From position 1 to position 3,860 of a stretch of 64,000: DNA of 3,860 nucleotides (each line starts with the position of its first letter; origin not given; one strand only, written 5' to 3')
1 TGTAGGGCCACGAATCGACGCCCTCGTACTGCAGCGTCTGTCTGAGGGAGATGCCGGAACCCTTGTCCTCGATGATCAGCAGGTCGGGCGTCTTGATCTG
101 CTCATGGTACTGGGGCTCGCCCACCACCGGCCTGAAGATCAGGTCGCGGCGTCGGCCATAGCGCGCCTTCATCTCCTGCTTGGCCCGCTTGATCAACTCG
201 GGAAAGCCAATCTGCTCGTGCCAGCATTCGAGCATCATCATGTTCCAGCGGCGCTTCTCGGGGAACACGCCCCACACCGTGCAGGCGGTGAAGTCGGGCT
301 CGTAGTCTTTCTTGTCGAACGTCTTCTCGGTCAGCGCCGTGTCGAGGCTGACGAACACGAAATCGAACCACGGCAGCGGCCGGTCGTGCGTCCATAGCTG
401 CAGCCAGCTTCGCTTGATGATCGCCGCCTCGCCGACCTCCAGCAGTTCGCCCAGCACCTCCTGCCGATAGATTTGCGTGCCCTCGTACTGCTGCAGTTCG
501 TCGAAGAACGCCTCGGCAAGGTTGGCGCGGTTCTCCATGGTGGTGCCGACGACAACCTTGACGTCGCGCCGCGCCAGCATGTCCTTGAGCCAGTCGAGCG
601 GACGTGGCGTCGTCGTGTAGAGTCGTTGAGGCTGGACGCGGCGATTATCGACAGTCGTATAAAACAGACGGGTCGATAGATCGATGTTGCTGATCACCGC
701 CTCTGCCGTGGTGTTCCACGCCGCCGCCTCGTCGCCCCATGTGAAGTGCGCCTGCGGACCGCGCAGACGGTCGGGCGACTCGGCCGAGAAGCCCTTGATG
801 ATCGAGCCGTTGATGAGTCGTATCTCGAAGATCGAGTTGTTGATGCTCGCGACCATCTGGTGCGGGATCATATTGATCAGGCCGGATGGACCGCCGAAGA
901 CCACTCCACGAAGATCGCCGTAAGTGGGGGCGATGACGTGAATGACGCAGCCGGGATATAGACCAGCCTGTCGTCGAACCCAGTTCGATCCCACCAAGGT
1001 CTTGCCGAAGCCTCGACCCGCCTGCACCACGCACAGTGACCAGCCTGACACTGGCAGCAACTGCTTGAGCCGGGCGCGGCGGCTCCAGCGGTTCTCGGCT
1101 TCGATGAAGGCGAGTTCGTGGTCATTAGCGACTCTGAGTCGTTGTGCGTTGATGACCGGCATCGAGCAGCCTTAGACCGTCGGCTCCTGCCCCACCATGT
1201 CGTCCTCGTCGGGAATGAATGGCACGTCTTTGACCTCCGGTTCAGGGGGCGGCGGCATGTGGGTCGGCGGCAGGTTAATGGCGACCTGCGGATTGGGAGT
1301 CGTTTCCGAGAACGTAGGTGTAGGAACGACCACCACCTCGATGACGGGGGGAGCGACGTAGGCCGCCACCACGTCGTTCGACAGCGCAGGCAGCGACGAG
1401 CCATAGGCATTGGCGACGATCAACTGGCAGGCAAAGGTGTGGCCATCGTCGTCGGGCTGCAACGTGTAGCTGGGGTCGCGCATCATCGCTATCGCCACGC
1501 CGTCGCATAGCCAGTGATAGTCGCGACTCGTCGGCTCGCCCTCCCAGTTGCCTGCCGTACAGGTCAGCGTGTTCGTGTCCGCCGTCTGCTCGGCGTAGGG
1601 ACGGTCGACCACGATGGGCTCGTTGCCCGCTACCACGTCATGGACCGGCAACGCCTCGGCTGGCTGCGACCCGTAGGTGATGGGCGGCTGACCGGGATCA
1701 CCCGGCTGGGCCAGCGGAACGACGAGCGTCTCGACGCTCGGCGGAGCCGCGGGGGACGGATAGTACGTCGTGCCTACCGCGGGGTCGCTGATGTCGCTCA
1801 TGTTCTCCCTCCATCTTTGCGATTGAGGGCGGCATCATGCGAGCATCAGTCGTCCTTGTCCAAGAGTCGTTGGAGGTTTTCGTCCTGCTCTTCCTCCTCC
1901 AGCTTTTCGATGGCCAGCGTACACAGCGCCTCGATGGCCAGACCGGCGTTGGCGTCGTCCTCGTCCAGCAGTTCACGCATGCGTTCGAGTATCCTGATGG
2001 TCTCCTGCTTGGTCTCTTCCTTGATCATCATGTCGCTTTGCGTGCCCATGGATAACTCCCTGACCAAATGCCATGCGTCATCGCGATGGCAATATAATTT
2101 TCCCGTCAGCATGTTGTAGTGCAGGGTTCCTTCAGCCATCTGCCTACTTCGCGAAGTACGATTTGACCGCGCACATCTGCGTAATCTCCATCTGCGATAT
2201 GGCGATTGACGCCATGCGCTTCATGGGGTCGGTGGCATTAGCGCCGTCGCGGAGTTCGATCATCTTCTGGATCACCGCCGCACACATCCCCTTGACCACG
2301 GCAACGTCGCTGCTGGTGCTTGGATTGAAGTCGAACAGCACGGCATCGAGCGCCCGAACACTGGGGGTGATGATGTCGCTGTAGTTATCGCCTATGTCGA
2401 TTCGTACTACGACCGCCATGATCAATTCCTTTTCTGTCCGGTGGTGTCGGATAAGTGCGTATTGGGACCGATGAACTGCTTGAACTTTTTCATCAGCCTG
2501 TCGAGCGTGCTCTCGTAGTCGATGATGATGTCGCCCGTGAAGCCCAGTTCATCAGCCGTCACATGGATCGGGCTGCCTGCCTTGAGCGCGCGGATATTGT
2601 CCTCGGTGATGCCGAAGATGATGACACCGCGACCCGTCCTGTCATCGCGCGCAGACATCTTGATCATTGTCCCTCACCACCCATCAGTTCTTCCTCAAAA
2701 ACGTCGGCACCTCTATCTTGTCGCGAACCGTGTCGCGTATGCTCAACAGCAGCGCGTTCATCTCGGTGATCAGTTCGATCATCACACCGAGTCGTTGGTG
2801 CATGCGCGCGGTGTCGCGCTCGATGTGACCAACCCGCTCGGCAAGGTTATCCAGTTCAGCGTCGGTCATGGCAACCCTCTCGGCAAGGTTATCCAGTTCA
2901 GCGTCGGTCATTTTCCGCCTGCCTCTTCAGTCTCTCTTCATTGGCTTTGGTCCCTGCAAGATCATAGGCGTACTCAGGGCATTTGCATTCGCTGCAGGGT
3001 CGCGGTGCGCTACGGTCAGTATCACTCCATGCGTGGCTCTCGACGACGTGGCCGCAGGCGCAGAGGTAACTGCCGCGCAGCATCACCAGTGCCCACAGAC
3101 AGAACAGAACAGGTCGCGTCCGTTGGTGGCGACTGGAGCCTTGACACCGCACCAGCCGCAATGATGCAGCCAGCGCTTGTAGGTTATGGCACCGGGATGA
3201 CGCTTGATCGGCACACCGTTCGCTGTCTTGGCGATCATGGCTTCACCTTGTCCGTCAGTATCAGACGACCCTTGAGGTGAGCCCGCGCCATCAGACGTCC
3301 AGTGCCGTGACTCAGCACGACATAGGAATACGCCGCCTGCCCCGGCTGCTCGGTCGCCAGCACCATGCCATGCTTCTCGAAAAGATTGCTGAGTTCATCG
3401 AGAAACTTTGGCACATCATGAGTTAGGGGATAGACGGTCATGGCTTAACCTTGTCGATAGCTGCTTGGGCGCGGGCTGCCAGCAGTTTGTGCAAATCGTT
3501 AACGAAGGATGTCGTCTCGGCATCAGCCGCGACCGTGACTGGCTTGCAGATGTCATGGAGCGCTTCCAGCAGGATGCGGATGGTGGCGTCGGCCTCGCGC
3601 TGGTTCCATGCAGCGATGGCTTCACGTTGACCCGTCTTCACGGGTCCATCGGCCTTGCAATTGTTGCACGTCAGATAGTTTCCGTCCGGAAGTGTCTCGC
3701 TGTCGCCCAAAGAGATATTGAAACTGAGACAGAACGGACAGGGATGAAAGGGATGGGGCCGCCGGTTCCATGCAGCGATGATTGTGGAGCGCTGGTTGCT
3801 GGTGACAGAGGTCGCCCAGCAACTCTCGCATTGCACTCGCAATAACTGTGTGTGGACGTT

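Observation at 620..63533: Genome-wide ~10-fold over-representation of the heptamer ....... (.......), written through coding sequence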

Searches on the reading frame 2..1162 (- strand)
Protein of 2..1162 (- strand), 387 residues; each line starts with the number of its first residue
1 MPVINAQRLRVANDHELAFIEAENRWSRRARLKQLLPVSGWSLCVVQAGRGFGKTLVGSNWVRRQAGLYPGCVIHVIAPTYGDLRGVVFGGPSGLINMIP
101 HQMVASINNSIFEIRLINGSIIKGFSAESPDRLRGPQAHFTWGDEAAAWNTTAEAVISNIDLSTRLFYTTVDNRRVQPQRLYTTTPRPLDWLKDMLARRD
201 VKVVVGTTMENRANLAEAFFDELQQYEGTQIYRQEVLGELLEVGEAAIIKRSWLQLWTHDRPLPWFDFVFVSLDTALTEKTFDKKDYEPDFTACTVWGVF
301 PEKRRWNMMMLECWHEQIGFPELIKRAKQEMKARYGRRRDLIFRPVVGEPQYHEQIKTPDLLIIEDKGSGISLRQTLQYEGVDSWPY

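Call 14: search_protein_families(library=pfam, proteins=[window:2-1162:-], max_evalue=0.01)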
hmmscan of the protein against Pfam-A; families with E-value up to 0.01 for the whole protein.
window:2-1162:- (387 aa): 1 family
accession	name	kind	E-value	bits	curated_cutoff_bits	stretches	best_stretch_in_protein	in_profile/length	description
PF03237.21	Terminase_6N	-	1.2e-17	64.8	22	1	48-255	4-214/215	Terminase large subunit, T4likevirus-type, N-terminal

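Call 22: search_dna_similar(query=window:2-1162:-, collection=phages, mode=protein, max_rows=25)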
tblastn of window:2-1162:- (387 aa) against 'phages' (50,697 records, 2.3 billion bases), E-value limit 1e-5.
Records with a match: 120; places in all: 131; records where one place covers at least 80% of the query: 5.
Best place of each record, by identity: <60% 120.
By first word of the organism name: Microbacterium 50; Arthrobacter 18; Gordonia 13; Caulobacter 6; Salinibacter 5; Dinoroseobacter 3; Streptomyces 3; Caudoviricetes 2; Brevundimonas 2; Roseobacter 2; and 12 more.
By host as written in the record: Microbacterium foliorum NRRL B-24224 31; Microbacterium foliorum NRRL B-24224 SEA 12; Gordonia terrae 3612 10; Arthrobacter globiformis B-2979 8; - 5; Microbacterium paraoxydans NRRL B-14843 5; Arthrobacter sp. ATCC 21022 4; Caulobacter vibrioides CB15 3; and 30 more.
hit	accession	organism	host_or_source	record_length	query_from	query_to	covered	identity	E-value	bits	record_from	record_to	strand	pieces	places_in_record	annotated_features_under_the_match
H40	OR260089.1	Caulobacter phage GB2A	Caulobacter vibrioides CB15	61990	11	387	97%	44.5%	3e-91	305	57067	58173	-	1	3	terminase large subunit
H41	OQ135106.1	Caulobacter phage RLK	Caulobacter vibrioides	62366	11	387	97%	44.5%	3e-91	305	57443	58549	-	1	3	RLK_gp095c: large terminase subunit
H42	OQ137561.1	Caulobacter phage KcrB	Caulobacter vibrioides CB15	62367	11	387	97%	44.5%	3e-91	305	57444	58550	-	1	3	KcrB_gp095c: large terminase large subunit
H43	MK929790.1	Caulobacter phage RW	Caulobacter vibrioides CB15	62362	11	387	97%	44.5%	3e-91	305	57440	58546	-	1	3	large terminase subunit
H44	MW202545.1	Caudoviricetes sp.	Manatee Spring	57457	25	378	91%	35.2%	1e-55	202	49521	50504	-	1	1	large terminase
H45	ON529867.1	Brevundimonas phage vB_BpoS-Strzyga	Brevundimonas pondensis LVF1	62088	2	299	77%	33.7%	4e-25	113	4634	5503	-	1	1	terminase large subunit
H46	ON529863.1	Brevundimonas phage vB_BpoS-Polewnik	Brevundimonas pondensis LVF1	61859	2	299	77%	33.3%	1e-24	111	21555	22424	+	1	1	terminase large subunit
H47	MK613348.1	Roseobacter phage CRP-6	Rhodobacteraceae bacterium FZCC0042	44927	4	299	76%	33.0%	8e-26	115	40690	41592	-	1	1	terminase large subunit | hypothetical protein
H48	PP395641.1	Microcystis phage Mae-JY09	Microcystis aeruginosa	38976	26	278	65%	36.7%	5e-28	122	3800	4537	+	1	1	terminase large subunit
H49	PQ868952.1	Curtobacterium phage Sunfish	Curtobacterium flaccumfaciens NRRL ...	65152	28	280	65%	34.7%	1e-21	103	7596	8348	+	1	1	22: terminase large subunit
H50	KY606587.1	Dinoroseobacter phage vB_DshS-R5C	Dinoroseobacter shibae DFL12T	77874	26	299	71%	31.6%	7e-17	89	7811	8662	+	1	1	large packaging protein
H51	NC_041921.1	Dinoroseobacter phage vB_DshS-R5C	Dinoroseobacter shibae DFL12T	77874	26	299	71%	31.6%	7e-17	89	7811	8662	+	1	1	terminase large subunit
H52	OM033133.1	Aeromonas phage phiA005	Aeromonas sp.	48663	26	299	71%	30.9%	8e-17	88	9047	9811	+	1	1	DNA-packaging protein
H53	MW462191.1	Bacteriophage sp.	freshwater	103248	24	274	65%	33.1%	7e-22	103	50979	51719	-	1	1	terminase protein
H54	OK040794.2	Arthrobacter phage Atuin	Arthrobacter globiformis NRRL B-2979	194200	31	284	66%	32.6%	2e-25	114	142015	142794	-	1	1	202: terminase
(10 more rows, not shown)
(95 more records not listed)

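Call 48: find_related_loci(query=A1, collection=viral_contigs, flank=10000)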
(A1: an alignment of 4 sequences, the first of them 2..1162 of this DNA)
Query A1 (387 aa) in viral_contigs; peptide patterns used: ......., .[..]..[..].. (x = any residue, [..] = any of these).
597 stretches matched a pattern (row limit reached: there are more); 572 encode a relative of the query (tblastn E <= 1e-3); the best 80 are kept; 80 distinct loci.
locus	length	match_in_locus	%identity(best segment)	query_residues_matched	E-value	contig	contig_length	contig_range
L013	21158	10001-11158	85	4-387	0e+0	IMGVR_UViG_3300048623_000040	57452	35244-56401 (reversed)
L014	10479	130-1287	85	1-387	0e+0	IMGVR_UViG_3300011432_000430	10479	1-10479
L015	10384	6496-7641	85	6-387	0e+0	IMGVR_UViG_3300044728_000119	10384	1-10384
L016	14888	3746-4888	84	7-387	0e+0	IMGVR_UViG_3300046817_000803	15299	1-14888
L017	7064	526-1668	84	7-387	0e+0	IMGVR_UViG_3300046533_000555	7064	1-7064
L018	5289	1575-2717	84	7-387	0e+0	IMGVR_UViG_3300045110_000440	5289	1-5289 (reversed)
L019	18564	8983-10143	68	2-387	0e+0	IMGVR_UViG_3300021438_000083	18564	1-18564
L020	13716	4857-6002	66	6-387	0e+0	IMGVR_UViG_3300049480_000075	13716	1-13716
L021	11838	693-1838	65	6-387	0e+0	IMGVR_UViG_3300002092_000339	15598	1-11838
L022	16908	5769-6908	65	6-387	4e-173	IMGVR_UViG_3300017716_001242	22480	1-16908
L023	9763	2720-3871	44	3-387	1e-102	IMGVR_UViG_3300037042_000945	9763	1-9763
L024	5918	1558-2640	44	19-387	5e-102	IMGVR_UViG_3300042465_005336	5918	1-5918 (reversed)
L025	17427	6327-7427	44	4-387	2e-101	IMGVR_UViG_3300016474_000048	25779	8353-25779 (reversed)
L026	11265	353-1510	44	2-387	2e-101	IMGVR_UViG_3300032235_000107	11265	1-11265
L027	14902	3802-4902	44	4-387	2e-101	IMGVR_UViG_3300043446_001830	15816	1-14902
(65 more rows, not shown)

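Call 55: search_protein_families(library=pfam, proteins=[L020:2333-2851:+, L020:2965-3291:+, L020:3564-4220:+, L020:4222-4848:+, L019:4247-4825:+, L019:4794-5423:+, L019:5150-5899:+, L019:6473-6901:+, L019:6894-7412:+, L019:7569-8090:+], max_evalue=0.01)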
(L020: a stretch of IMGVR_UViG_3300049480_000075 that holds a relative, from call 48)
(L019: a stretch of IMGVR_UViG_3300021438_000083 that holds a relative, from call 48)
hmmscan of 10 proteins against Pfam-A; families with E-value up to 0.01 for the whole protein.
L020:2333-2851:+ (172 aa): 1 family
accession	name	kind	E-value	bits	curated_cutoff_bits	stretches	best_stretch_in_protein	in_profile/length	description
PF18932.5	DUF5681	-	0.0046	17.9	27.5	1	81-123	27-75/77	Family of unknown function (DUF5681)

L020:2965-3291:+ (108 aa): 0 families

L020:3564-4220:+ (218 aa): 0 families

L020:4222-4848:+ (208 aa): 0 families

L019:4247-4825:+ (192 aa): 0 families

L019:4794-5423:+ (209 aa): 0 families

L019:5150-5899:+ (249 aa): 0 families

L019:6473-6901:+ (142 aa): 0 families

L019:6894-7412:+ (172 aa): 0 families

L019:7569-8090:+ (173 aa): 0 families

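Call 69: find_related_loci(query=A1, collection=genome_contigs, flank=10000)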
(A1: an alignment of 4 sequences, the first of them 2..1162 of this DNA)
Query A1 (387 aa) in genome_contigs; peptide patterns used: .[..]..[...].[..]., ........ (x = any residue, [..] = any of these).
238 stretches matched a pattern; 173 encode a relative of the query (tblastn E <= 1e-3); the best 80 are kept; 80 distinct loci.
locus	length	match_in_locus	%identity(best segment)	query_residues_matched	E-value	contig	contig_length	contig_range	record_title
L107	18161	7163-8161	59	55-387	6e-131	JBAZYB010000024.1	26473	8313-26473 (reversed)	MAG: Hyphomicrobium sp. isolate SO_2017_GW1_7 NODE_7565_length_26473_cov_1.272717_OW334_2017, whole genome shotgun seque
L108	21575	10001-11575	57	7-387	1e-128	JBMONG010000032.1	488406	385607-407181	MAG: Pseudomonadota bacterium isolate Betzabe_MAG070 MAG070_32, whole genome shotgun sequence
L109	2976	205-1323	44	15-387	2e-95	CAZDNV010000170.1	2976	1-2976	MAG TPA_asm: uncultured Candidatus Bathyarchaeia archaeon isolate binchicken_co91_418 genome assembly, contig: NODE_6148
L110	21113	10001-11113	42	15-387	2e-91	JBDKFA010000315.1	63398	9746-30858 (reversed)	MAG: Pseudomonadota bacterium isolate eastriver_2019_sw_WHONDRS-S19S_0100_B_bin.64 scaffold_1895424, whole genome shotgu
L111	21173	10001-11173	41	12-387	7e-90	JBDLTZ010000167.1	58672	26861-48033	MAG: Chloroflexota bacterium isolate lewisrun_2019_sw_WHONDRS-S19S_0014_B_bin.66 scaffold_624801, whole genome shotgun s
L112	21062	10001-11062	37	6-378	3e-69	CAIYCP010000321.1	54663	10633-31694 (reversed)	MAG: uncultured beta proteobacterium isolate Kiruna2_bin-0444 genome assembly, contig: bin-0444:321/758, whole genome sh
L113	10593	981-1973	36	26-378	9e-63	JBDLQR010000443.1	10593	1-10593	MAG: Pseudomonadota bacterium isolate icacos_2019_sw_WHONDRS-S19S_0094_B_bin.101 scaffold_971721, whole genome shotgun s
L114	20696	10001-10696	41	13-255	2e-45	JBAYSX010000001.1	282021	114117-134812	MAG: Sphingomonadaceae bacterium isolate SO_2016_LW2_82 scaffold00017_LW138R_2016, whole genome shotgun sequence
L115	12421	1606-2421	36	25-299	4e-45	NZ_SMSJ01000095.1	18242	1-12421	Dankookia rubra strain JCM30602 NODE_95_length_18242_cov_27.330429, whole genome shotgun sequence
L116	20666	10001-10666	42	26-255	5e-44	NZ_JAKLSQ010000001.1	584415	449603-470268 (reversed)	Sandaracinobacteroides sayramensis strain RS1-74 soapdenovo_K_61_1, whole genome shotgun sequence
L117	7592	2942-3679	39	20-274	6e-43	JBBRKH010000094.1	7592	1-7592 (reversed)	MAG: Sphingomonadales bacterium isolate Co_metawrap_2954 Cmw_2954_k141_8045962_length_7592_cov_7.0000, whole genome shot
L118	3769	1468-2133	40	26-255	5e-41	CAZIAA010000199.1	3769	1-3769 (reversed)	MAG TPA_asm: uncultured Sandaracinobacter sp. isolate binchicken_co173_98 genome assembly, contig: NODE_79289_length_376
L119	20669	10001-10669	40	24-254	1e-40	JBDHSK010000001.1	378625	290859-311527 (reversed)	MAG: Sphingomonadaceae bacterium isolate AS-MESO-3CA.72 NODE_45_length_378625_cov_18.208193, whole genome shotgun sequen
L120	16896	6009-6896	35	16-315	9e-40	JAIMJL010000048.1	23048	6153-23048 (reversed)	MAG: Sandarakinorhabdus sp. isolate GA_180221_E-1-1-MAG-64_17 NODE_462_length_23109_cov_10.055912, whole genome shotgun 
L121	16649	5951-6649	38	19-260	6e-40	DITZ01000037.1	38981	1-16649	MAG TPA_asm: Sphingomonadales bacterium UBA6171 UBA6171_contig_87737, whole genome shotgun sequence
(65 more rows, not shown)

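Call 75: search_protein_families(library=phrogs, proteins=[L020:2333-2851:+, L020:2965-3291:+, L020:3564-4220:+, L020:4222-4848:+, L019:4794-5423:+, L019:5150-5899:+, L019:6473-6901:+, L019:6894-7412:+, L019:7569-8090:+, L019:8414-8989:+], max_evalue=0.01)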
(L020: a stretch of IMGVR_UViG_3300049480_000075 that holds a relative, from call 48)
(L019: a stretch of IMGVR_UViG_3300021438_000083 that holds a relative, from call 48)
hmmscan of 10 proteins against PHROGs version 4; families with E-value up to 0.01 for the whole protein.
L020:2333-2851:+ (172 aa): 0 families

L020:2965-3291:+ (108 aa): 0 families

L020:3564-4220:+ (218 aa): 0 families

L020:4222-4848:+ (208 aa): 1 family
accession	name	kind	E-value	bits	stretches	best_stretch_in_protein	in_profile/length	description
phrog_1544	-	unknown function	4.6e-16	60.1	1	23-197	6-191/200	-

L019:4794-5423:+ (209 aa): 0 families

L019:5150-5899:+ (249 aa): 0 families

L019:6473-6901:+ (142 aa): 0 families

L019:6894-7412:+ (172 aa): 0 families

L019:7569-8090:+ (173 aa): 0 families

L019:8414-8989:+ (191 aa): 1 family
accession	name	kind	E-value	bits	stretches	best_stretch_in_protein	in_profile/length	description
phrog_1544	-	unknown function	6.7e-16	59.6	1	5-179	6-191/200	-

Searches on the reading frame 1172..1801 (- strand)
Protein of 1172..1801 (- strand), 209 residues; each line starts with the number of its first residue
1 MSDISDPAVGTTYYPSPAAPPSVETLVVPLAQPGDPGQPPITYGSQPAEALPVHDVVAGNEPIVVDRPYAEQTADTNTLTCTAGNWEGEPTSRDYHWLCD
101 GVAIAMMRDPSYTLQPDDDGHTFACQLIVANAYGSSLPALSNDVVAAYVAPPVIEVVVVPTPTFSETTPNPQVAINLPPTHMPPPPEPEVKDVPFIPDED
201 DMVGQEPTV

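Call 14: search_protein_families(library=pfam, proteins=[window:1172-1801:-], max_evalue=0.01)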
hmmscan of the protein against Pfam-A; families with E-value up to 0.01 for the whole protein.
window:1172-1801:- (209 aa): 0 families

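Call 17: search_protein_families(library=phrogs, proteins=[window:1172-1801:-], max_evalue=0.001)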
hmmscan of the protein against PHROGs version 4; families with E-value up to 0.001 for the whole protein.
window:1172-1801:- (209 aa): 3 families
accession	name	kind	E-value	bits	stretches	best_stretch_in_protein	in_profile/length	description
phrog_12736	-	head and packaging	5.1e-07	29.3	1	62-151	52-143/762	virion structural protein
phrog_36166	-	unknown function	2.9e-05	22.9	1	78-143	523-588/1207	-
phrog_26223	-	unknown function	0.00057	19.4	1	79-144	460-526/775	-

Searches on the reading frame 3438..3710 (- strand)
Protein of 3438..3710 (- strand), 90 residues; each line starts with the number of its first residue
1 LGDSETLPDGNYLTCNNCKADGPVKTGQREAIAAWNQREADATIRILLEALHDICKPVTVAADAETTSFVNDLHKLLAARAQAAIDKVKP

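Call 14: search_protein_families(library=pfam, proteins=[window:3438-3710:-], max_evalue=0.01)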
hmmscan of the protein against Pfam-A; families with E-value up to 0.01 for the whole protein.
window:3438-3710:- (90 aa): 1 family
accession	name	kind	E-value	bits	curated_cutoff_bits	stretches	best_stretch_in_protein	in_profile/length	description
PF14354.12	Lar_restr_allev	-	1.4e-05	25.7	28.6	1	9-38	22-57/58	Restriction alleviation protein Lar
